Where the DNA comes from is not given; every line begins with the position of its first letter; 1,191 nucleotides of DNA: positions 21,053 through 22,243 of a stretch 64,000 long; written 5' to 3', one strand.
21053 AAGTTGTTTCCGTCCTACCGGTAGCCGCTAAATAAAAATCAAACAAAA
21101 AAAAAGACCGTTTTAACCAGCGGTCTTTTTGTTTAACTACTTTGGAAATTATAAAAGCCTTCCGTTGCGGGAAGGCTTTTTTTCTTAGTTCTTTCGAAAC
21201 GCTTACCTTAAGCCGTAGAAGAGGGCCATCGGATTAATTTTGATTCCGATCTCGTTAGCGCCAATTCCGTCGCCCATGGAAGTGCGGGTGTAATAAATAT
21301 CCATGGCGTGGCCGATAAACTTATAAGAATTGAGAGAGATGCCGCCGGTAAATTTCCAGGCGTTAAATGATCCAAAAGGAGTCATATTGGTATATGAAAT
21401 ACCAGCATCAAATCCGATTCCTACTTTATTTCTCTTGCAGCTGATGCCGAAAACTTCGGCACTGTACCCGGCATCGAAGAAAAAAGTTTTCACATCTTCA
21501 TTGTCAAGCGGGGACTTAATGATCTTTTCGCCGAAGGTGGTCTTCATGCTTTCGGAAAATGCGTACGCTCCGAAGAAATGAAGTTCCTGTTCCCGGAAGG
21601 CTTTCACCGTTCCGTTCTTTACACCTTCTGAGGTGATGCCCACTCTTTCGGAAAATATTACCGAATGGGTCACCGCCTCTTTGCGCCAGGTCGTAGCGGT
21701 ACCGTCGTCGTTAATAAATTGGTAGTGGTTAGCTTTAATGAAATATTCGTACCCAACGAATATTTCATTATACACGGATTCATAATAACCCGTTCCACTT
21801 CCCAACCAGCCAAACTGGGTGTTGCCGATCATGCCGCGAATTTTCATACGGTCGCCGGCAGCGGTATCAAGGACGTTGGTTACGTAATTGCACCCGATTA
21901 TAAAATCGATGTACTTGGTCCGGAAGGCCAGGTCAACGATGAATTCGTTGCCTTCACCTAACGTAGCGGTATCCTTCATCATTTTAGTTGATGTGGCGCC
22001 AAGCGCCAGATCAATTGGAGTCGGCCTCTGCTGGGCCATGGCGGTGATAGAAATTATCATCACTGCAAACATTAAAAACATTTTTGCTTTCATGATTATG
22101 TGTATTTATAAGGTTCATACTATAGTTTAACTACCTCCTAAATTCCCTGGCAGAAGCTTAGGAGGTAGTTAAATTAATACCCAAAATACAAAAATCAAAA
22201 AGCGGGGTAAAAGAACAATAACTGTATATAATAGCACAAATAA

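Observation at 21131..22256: Single-gene cassette-like unit: beta-rich secreted protein flanked by a 10-bp direct repeat and a perfect 16-bp hairpin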

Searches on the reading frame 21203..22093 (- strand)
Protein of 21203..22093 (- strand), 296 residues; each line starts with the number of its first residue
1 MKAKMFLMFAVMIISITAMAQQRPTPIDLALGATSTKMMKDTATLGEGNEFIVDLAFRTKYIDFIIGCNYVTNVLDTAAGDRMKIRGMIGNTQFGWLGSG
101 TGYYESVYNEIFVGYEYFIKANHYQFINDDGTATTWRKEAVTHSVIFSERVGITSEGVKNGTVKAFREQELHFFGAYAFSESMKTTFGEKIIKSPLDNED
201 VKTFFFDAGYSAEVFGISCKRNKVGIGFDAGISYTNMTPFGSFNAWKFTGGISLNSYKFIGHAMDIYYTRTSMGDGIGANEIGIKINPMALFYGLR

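Call 5: search_protein_families(library=pfam, proteins=[window:21203-22093:-], max_evalue=1)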
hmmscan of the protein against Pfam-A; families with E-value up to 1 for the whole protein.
window:21203-22093:- (296 aa): 1 family
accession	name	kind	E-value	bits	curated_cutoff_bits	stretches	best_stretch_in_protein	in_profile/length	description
PF02115.23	Rho_GDI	-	0.098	12.7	26.5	1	11-77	61-127/193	RHO protein GDP dissociation inhibitor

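Call 6: find_homologous_proteins(query=window:21203-22093:-, max_evalue=0.001)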
Query window:21203-22093:- (296 aa): 3 proteins with E <= 0.001 among 518 candidates.
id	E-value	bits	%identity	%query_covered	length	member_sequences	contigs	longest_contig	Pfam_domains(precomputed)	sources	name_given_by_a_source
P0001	5.1e-195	664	100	100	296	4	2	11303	-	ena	-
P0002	2.5e-116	406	58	100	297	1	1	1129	-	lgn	-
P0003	9.3e-101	355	54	100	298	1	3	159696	-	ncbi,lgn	-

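Call 9: find_encoding_contigs(protein=P0003, flank=6000, max_places=4)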
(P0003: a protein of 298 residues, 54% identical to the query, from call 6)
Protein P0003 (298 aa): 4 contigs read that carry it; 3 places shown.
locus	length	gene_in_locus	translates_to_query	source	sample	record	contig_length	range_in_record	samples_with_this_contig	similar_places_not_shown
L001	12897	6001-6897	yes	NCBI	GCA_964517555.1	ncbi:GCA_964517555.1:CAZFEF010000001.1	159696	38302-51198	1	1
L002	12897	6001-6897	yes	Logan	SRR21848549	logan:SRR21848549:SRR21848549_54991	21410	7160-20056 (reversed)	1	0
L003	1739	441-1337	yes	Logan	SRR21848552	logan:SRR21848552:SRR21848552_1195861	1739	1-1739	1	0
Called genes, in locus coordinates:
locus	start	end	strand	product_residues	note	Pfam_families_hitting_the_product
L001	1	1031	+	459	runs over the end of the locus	PF04932:Wzy_C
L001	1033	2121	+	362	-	PF13439:Glyco_transf_4, PF13579:Glyco_trans_4_4 (weak), PF20706:GT4-conflict (weak), PF00534:Glycos_transf_1, PF13692:Glyco_trans_1_4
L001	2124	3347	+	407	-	PF13439:Glyco_transf_4, PF13477:Glyco_trans_4_2 (weak), PF13579:Glyco_trans_4_4, PF06925:MGDG_synth (faint), PF00534:Glycos_transf_1, PF13692:Glyco_trans_1_4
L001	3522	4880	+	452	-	-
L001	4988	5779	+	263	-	PF02706:Wzz (faint)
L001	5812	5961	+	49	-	-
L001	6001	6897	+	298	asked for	-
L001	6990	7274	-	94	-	PF01016:Ribosomal_L27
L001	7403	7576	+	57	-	PF00037:Fer4 (weak), PF12797:Fer4_2 (weak), PF12837:Fer4_6 (weak), PF13459:Fer4_15, PF14697:Fer4_21 (weak), PF13370:Fer4_13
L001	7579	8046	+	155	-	-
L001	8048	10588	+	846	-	PF26449:DUF8128, PF02534:T4SS-DNA_transf (weak), PF10412:TrwB_AAD_bind (faint), PF12696:TraG-D_C (weak)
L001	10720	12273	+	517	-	PF05496:RuvB_N (faint), PF13177:DNA_pol3_delta2, PF13401:AAA_22 (faint), PF00004:AAA, PF22608:DNAX_ATPase_lid, PF12169:DNA_pol3_gamma3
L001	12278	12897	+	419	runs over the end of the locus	PF02403:Seryl_tRNA_N, PF00587:tRNA-synt_2b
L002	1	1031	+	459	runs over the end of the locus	PF04932:Wzy_C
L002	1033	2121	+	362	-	PF13439:Glyco_transf_4, PF13579:Glyco_trans_4_4 (weak), PF20706:GT4-conflict (weak), PF00534:Glycos_transf_1, PF13692:Glyco_trans_1_4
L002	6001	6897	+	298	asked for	-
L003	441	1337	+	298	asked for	-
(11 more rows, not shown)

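Call 10: find_encoding_contigs(protein=P0002, flank=6000, max_places=4)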
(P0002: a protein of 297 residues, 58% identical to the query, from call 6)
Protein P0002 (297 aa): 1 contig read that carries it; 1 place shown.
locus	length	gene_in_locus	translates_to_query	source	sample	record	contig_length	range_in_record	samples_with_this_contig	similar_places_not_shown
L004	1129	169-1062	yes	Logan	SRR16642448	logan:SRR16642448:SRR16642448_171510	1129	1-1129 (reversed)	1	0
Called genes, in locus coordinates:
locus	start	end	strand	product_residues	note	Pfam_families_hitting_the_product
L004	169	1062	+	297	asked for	-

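Call 11: find_encoding_contigs(protein=P0001, flank=6000, max_places=4)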
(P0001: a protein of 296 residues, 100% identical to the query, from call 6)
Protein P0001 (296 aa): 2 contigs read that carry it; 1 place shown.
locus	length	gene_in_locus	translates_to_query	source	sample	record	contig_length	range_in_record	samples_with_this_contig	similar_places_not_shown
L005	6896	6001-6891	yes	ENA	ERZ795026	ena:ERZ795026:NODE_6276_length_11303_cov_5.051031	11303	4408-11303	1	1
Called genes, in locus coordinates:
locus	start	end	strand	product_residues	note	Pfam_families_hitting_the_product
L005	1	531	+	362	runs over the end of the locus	PF13439:Glyco_transf_4, PF13579:Glyco_trans_4_4, PF00534:Glycos_transf_1, PF13692:Glyco_trans_1_4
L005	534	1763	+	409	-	PF13439:Glyco_transf_4, PF13477:Glyco_trans_4_2 (weak), PF13579:Glyco_trans_4_4, PF06925:MGDG_synth (faint), PF00534:Glycos_transf_1, PF13692:Glyco_trans_1_4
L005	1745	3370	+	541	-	PF14885:GHL15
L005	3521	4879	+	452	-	-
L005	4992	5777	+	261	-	-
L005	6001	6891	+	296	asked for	-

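Call 25: predict_structure(alignment_id=A1)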
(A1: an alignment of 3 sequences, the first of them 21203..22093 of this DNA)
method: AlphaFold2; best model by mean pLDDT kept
length: 296 residues; sequences in the alignment: 3
mean_pLDDT: 57.5   pTM: 0.50
mean pLDDT of the five models: 57.5, 50.7, 40.6, 38.9, 30.4
residues with pLDDT >= 90: 0; 70-90: 53; 50-70: 163; < 50: 80
segments of 3 or more residues with pLDDT < 50: 1-9, 12-47, 74-78, 185-201, 254-261
pLDDT, mean of each block of 10 residues (from residue 1): 42 45 40 38 41 62 69 52 72 58 62 74 59 59 74 63 62 70 49 43 64 65 62 65 58 44 60 56 59 53
secondary structure, 60 per line:
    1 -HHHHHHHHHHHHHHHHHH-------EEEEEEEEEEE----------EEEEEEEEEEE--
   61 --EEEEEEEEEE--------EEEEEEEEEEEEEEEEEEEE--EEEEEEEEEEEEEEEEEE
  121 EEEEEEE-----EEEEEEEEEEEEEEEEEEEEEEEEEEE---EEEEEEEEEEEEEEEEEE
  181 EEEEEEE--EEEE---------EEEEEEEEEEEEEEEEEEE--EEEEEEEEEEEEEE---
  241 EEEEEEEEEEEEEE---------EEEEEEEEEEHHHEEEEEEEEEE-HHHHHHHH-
elements in order: H2-19 E27-37 E48-58 E63-72 E81-100 E103-127 E133-159 E163-187 E190-193 E203-221 E224-237 E241-254 E264-273 E277-286 H288-295

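Call 29: fold_search(model_id=the predicted structure, library=pdb)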
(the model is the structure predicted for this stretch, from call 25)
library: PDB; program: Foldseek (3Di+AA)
matches with E <= 10: 925; with E <= 0.001: 7
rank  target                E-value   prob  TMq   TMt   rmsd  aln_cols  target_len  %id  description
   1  9oqa                  4.7e-05  1.00  0.48  0.27   9.2       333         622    9  Cryo-EM structure of AaaA, a Pseudomonas Aeruginosa autotransporter (released 2025-08-13)
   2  3qq2_C                1.5e-04  1.00  0.43  0.49   7.6       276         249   12  Crystal Structure of the Beta Domain of the Bordetella Autotransporter Brka (released 2011-04-13)
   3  6ehe                  2.8e-04  0.95  0.20  0.20  19.3       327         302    9  OmpTdeltaL8 (loop L8 deletion mutant of OmpT), an outer membrane protein of Vibrio cholerae (released 2018-04-25)
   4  9h80_M                3.2e-04  0.99  0.28  0.23  19.5       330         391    9  Structure of the outer membrane exopolysaccharide transporter PelBC (released 2025-06-11)
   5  4y25                  5.3e-04  1.00  0.34  0.35  15.7       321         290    8  Bacterial polysaccharide outer membrane secretin (released 2016-03-16)
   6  3qq2_A                6.7e-04  1.00  0.41  0.47   8.3       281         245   10  Crystal Structure of the Beta Domain of the Bordetella Autotransporter Brka (released 2011-04-13)
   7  6z34                  6.7e-04  1.00  0.35  0.29  18.7       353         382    9  CymD monoaromatic hydrocarbon channel (released 2020-11-04)
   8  2f1c                  1.2e-03  1.00  0.34  0.39  15.6       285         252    9  Crystal structure of the monomeric porin OmpG (released 2006-06-27)
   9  9j9p                  1.2e-03  0.85  0.23  0.21  17.8       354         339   10  artificial mononuclear Zn-bound metalloprotein 3 (M3:Zn) (released 2025-07-02)
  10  2wvp                  1.3e-03  1.00  0.36  0.39  15.4       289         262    8  Synthetically modified OmpG (released 2010-07-14)
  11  6zhp                  1.3e-03  0.89  0.23  0.21  18.1       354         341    9  Crystal structure of OmpF porin soaked in ciprofloxacin metaloantibiotic (released 2021-05-05)
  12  1pho                  1.7e-03  0.90  0.25  0.23  18.9       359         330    7  CRYSTAL STRUCTURES EXPLAIN FUNCTIONAL PROPERTIES OF TWO E. COLI PORINS (released 1993-10-31)
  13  3aeh_A                2.1e-03  1.00  0.37  0.38  11.5       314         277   12  Integral membrane domain of autotransporter Hbp (released 2010-07-07)
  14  2por                  2.2e-03  0.90  0.23  0.22  17.9       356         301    6  STRUCTURE OF PORIN REFINED AT 1.8 ANGSTROMS RESOLUTION (released 1993-07-15)
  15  4d65_A                2.2e-03  0.90  0.24  0.22  18.4       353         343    8  Structure of porin Omp-Pst2 from P. stuartii; the asymmetric unit contains a dimer of trimers. (released 2016-03-09)
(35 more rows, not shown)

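Call 30: search_protein_representatives(alignment_id=A1)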
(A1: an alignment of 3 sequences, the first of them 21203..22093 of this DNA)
Query: 3 sequences, 297 profile positions. Proteins with E-value up to 0.001 (for the whole library): 5; up to 1e-10: 2; up to 1e-30: 2. The best 5 are listed.
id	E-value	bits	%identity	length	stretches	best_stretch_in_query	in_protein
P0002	1.9e-177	605.2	-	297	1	1-297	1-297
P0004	6.3e-52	193.1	-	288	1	1-294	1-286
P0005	3.3e-05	39.7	-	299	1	9-260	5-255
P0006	1.3e-04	37.8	-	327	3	192-268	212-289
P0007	1.0e-03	34.9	-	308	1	183-293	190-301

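Call 31: search_protein_families(library=pfam, proteins=[P0004, P0005], max_evalue=1)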
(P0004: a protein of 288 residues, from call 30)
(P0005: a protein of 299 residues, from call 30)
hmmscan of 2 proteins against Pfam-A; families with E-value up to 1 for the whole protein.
P0004 (288 aa): 1 family
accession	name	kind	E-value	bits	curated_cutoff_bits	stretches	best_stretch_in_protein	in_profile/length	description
PF13505.12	OMP_b-brl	-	0.036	14.7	28.7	1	5-82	2-81/175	Outer membrane protein beta-barrel domain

P0005 (299 aa): 0 families

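Call 35: find_homologous_proteins(query=A4, max_evalue=0.001)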
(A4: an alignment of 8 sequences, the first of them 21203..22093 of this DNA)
Query A4 (8 sequences) (296 aa, profile of the alignment): 4 proteins with E <= 0.001 among 4071 candidates.
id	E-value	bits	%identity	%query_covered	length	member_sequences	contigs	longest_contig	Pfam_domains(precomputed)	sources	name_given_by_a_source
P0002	3.0e-123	429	58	100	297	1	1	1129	-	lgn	-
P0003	3.1e-120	419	54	100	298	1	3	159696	-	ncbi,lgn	-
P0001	1.3e-116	407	100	100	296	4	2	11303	-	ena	-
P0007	4.1e-110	386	24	25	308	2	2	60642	-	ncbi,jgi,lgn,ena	-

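Call 38: find_homologous_proteins(query=A5, max_evalue=0.001)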
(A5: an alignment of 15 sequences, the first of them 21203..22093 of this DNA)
Query A5 (15 sequences) (296 aa, profile of the alignment): 13 proteins with E <= 0.001 among 4918 candidates.
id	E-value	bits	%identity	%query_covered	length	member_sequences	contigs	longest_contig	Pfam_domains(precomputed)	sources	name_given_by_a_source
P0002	1.4e-98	348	58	100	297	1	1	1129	-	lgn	-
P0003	2.0e-97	344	54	100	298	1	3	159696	-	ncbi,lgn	-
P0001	5.7e-92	326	100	100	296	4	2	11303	-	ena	-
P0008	2.0e-69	252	29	18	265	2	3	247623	-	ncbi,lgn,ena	-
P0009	1.9e-57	213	-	-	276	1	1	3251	-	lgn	-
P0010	1.3e-56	210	32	8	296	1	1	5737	-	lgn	-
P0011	7.6e-55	205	36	7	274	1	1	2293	-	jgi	jgi:hypothetical protein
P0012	1.8e-54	203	36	7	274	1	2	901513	-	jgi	jgi:hypothetical protein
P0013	1.8e-54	203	32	8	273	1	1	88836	-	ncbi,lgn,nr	ncbi:MAG: hypothetical protein PHP37_00395 [Patescibacteria group bacterium]|nr:hypothetical protein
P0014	3.3e-53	199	32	8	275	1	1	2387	-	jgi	jgi:hypothetical protein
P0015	3.6e-52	196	-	-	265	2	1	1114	-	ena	-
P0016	4.4e-52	196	-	-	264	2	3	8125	-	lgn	-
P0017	2.3e-51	193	-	-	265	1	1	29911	-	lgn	-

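Call 46: predict_structure(alignment_id=A6)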
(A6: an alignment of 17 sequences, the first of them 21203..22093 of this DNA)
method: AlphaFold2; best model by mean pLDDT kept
length: 296 residues; sequences in the alignment: 17
mean_pLDDT: 76.3   pTM: 0.70
mean pLDDT of the five models: 76.3, 75.3, 74.9, 74.5, 70.2
residues with pLDDT >= 90: 58; 70-90: 153; 50-70: 63; < 50: 22
segments of 3 or more residues with pLDDT < 50: 14-22, 41-44, 76-78, 98-102
pLDDT, mean of each block of 10 residues (from residue 1): 59 44 63 79 58 83 87 59 88 63 68 90 75 76 91 71 79 91 76 68 87 83 81 83 86 76 86 80 85 71
secondary structure, 60 per line:
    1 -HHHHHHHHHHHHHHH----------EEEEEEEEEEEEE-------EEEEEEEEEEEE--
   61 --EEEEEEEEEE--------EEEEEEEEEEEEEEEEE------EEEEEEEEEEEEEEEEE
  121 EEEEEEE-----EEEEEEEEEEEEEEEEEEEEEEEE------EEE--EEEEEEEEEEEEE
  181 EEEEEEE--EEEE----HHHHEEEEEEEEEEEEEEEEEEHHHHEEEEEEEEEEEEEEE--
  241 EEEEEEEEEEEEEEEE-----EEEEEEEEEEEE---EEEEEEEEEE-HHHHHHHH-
elements in order: H2-16 E27-39 E47-58 E63-72 E81-97 E104-127 E133-156 E163-165 E168-187 E190-193 H198-201 E202-219 H220-223 E224-238 E241-256 E262-273 E277-286 H288-295

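Call 48: find_encoding_contigs(protein=P0004, flank=5000, max_places=3)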
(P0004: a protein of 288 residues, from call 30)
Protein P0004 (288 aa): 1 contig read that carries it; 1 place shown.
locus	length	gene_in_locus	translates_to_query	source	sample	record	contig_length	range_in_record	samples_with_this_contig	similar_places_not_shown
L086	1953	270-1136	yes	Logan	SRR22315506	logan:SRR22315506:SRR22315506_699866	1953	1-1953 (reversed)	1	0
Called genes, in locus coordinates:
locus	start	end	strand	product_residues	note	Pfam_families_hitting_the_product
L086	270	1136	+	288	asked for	-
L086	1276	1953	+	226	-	?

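Call 49: find_encoding_contigs(protein=P0005, flank=5000, max_places=3)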
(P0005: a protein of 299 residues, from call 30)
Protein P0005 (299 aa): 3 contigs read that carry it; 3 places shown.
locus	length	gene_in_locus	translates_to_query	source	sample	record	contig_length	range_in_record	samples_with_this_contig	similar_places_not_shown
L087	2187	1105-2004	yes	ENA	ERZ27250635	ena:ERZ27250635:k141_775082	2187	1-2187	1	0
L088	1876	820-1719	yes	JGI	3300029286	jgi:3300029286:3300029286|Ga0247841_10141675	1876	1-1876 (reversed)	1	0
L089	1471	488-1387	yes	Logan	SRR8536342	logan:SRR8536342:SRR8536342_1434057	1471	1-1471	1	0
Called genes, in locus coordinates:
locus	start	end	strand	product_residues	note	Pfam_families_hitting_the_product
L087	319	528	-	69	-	-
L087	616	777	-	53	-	-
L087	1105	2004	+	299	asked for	-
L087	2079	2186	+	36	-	?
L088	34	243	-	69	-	-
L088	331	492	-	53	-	-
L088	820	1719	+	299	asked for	-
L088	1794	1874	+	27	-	?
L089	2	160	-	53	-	?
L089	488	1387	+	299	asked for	-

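Call 50: find_encoding_contigs(protein=P0006, flank=5000, max_places=3)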
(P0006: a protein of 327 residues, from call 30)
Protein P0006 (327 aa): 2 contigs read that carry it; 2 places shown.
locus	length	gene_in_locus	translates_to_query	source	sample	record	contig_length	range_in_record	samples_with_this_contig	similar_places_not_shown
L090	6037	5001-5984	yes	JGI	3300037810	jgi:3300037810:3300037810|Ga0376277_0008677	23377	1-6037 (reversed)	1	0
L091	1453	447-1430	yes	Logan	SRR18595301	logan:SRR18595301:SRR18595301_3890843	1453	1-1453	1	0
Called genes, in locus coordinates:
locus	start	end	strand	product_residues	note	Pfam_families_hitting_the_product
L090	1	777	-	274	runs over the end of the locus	PF02498:Bro-N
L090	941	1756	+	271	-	-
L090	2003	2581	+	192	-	-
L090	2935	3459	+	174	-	PF00466:Ribosomal_L10, PF27436:RL10_C (faint)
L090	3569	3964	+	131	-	PF16320:Ribosomal_L12_N, PF00542:Ribosomal_L12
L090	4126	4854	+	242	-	PF01553:Acyltransferase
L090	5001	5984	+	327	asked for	-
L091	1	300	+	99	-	?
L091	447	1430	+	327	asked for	-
